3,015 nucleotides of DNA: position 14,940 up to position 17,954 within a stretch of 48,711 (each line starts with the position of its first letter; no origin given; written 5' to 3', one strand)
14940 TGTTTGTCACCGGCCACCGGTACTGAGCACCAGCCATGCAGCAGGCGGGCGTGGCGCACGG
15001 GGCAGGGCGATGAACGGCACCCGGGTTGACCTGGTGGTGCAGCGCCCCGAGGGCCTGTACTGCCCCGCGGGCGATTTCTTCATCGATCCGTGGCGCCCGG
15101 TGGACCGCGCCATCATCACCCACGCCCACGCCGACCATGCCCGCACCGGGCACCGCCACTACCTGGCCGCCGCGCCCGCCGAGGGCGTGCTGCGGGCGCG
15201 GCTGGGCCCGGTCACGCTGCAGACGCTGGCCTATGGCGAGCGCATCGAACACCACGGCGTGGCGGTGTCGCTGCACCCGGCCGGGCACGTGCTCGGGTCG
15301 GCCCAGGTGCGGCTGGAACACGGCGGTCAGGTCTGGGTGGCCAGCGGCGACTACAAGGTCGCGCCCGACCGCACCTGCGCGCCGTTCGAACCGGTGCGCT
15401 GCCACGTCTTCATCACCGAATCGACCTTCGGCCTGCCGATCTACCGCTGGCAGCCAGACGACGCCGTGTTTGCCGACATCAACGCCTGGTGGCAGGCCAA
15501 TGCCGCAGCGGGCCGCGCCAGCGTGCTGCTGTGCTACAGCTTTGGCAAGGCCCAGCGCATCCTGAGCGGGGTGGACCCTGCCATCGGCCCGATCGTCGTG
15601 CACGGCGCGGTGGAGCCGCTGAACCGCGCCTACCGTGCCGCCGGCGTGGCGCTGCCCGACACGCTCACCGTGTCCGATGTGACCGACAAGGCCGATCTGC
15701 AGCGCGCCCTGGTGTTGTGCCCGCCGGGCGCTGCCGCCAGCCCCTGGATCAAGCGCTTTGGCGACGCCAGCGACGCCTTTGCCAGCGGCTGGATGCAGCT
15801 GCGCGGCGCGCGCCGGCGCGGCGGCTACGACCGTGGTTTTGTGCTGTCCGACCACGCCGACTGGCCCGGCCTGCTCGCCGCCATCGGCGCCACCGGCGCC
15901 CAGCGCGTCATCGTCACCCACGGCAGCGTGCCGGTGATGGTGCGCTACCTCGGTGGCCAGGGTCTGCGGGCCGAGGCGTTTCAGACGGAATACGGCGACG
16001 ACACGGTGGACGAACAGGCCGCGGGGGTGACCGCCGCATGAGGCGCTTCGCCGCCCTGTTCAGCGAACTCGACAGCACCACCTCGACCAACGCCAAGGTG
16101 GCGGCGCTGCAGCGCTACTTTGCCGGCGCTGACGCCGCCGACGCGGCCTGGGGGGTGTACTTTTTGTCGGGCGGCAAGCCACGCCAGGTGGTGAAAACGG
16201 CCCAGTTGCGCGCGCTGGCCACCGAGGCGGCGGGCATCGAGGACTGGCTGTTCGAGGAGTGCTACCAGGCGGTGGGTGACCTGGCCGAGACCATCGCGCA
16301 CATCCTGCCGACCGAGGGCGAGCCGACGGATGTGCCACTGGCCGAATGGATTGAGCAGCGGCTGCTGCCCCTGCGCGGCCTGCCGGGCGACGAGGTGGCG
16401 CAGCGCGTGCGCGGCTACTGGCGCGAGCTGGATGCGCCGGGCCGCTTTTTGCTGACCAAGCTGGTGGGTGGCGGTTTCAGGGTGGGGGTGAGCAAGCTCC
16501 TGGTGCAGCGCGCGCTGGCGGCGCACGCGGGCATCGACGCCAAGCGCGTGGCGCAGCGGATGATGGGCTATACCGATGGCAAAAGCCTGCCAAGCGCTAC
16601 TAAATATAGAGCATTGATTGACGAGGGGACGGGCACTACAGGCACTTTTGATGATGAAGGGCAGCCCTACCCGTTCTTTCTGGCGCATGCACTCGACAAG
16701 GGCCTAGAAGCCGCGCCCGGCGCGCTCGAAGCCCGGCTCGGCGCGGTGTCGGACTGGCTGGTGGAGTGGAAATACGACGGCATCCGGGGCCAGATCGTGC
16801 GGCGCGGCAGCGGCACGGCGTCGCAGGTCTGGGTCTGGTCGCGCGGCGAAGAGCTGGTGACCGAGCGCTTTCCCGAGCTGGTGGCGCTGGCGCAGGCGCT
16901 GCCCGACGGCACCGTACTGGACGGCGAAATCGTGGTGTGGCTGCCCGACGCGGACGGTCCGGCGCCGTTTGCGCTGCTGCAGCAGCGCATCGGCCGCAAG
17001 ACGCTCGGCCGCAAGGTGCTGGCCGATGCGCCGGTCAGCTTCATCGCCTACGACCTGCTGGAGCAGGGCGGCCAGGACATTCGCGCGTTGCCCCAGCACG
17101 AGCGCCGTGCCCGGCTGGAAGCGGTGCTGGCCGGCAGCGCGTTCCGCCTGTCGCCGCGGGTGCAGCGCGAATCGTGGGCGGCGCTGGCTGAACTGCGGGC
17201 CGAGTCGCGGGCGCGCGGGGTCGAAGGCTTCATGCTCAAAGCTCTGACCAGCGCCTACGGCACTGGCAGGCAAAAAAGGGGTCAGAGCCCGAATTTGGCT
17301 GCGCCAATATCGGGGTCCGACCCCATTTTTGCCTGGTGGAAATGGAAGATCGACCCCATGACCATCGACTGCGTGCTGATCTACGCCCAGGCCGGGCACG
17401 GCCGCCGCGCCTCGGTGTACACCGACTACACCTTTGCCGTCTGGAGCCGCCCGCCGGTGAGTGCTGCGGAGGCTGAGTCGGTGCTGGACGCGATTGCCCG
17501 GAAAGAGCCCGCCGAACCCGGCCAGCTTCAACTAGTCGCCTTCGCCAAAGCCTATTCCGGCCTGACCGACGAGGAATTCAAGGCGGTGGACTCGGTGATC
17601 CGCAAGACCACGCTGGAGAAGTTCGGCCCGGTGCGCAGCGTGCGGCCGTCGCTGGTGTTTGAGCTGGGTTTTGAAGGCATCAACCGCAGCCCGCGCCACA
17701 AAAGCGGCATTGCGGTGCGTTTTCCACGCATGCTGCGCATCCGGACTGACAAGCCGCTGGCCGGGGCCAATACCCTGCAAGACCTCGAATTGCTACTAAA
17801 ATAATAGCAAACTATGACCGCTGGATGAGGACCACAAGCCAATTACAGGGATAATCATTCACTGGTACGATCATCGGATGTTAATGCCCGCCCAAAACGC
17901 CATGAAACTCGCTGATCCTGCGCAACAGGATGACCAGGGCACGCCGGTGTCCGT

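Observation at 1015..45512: A dispersed ~60-70 nt repeat with an AT-rich palindromic core: 9 copies in 48.7 kb, seven overlapping coding sequence in frame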

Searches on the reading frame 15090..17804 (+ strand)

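Call 8: search_protein_families(library=pfam, proteins=[window:15090-17804:+], max_evalue=0.01)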
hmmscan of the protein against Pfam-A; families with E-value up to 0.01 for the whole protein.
window:15090-17804:+ (904 aa): 3 families
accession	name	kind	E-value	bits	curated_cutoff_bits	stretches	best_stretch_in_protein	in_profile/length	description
PF01068.26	DNA_ligase_A_M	-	2.9e-26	92.8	26.2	1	554-728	20-196/204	ATP dependent DNA ligase domain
PF04675.19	DNA_ligase_A_N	-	1.9e-11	44.9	24.6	1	318-477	3-174/174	DNA ligase N terminus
PF04679.21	DNA_ligase_A_C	-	3.3e-06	27.9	27.5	1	814-888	17-94/94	ATP dependent DNA ligase C terminal region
